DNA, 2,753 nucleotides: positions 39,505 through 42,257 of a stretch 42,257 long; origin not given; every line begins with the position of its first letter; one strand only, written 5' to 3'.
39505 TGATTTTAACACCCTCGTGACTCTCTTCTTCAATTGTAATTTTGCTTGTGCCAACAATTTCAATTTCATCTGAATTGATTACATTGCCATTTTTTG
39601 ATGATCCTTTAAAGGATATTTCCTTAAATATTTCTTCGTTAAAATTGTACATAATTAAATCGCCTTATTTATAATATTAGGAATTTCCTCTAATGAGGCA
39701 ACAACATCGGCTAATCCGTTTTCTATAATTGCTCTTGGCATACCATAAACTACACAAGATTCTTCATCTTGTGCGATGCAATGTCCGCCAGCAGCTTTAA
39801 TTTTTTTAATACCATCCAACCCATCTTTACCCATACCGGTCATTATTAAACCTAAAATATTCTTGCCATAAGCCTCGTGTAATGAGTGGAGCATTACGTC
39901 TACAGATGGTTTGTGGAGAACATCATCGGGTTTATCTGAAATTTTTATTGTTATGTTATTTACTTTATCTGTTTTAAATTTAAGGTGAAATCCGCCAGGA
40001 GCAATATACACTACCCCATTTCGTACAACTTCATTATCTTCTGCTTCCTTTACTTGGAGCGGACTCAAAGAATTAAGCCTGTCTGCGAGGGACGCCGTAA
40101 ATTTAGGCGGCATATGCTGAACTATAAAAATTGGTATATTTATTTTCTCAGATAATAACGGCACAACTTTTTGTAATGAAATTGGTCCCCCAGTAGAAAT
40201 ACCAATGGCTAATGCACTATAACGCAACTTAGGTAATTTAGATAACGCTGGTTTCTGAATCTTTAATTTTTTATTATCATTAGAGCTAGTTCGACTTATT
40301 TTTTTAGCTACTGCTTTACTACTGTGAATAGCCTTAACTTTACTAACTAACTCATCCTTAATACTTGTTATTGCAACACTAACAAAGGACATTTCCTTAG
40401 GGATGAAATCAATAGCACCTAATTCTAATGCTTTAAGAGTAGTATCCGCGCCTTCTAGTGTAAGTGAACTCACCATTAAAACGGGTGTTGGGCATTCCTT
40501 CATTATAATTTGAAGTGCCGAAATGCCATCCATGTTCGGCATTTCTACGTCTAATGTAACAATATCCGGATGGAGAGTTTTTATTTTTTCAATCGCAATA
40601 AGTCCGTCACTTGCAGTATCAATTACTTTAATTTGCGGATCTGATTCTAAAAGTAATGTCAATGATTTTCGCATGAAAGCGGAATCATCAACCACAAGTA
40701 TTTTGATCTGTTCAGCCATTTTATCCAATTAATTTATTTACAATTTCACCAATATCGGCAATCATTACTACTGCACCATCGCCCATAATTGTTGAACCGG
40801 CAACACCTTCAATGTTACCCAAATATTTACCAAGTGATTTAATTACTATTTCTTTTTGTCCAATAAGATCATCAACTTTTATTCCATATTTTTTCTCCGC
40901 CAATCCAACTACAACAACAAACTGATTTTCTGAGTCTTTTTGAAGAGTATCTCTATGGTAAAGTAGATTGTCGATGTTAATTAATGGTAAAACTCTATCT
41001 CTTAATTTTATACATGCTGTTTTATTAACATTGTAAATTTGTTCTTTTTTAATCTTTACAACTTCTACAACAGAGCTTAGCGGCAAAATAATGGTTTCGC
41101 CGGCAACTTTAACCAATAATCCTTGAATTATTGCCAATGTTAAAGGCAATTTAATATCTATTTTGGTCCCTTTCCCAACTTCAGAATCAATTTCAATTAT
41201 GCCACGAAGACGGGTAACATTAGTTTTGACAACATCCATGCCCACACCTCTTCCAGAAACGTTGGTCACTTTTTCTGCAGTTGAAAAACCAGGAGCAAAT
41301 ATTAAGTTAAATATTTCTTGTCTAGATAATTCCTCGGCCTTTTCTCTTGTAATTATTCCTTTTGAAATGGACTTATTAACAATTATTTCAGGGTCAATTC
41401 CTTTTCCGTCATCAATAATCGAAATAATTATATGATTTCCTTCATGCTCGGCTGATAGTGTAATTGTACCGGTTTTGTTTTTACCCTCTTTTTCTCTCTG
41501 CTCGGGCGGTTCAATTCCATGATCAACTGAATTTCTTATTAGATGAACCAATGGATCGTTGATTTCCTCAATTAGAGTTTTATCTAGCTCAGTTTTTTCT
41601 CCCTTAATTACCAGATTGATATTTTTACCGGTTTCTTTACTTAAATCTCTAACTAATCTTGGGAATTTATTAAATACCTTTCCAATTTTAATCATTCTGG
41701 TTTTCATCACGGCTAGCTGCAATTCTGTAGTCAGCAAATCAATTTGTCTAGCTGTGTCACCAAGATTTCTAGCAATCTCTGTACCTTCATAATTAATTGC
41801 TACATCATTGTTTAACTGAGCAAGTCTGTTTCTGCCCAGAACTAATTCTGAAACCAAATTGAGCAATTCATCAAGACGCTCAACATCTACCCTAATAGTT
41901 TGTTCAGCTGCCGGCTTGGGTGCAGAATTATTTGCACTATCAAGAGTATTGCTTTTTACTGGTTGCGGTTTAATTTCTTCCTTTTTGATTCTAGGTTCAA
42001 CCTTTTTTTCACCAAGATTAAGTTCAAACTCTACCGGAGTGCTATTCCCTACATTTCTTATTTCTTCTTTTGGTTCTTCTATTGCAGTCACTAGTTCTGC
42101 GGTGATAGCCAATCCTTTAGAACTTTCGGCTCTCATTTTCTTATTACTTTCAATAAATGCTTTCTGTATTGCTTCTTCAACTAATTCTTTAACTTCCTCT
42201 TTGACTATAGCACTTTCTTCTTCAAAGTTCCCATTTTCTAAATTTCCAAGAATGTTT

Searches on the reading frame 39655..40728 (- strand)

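Call 39: search_protein_families(library=pfam, proteins=[window:39655-40728:-], max_evalue=0.001)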
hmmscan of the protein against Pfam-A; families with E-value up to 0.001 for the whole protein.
window:39655-40728:- (357 aa): 2 families
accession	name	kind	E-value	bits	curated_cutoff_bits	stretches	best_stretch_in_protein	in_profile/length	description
PF01339.22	CheB_methylest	-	9e-65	218.1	24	1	174-352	2-173/174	CheB methylesterase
PF00072.30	Response_reg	-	6.1e-22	78.3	30.2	1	10-114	1-102/111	Response regulator receiver domain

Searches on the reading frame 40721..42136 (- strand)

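Call 39: search_protein_families(library=pfam, proteins=[window:40721-42136:-], max_evalue=0.001)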
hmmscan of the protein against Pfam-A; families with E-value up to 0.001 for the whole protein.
window:40721-42136:- (471 aa): 3 families
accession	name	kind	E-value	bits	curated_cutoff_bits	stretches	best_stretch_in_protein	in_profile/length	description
PF01584.24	CheW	-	2.1e-25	89.4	23.5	1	338-467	1-135/138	CheW-like domain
PF02895.20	H-kinase_dim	-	7.9e-20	71.5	23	1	78-146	1-68/68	Signal transducing histidine kinase, homodimeric domain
PF02518.31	HATPase_c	-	1.2e-18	68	26.4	1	194-333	4-110/111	Histidine kinase-, DNA gyrase B-, and HSP90-like ATPase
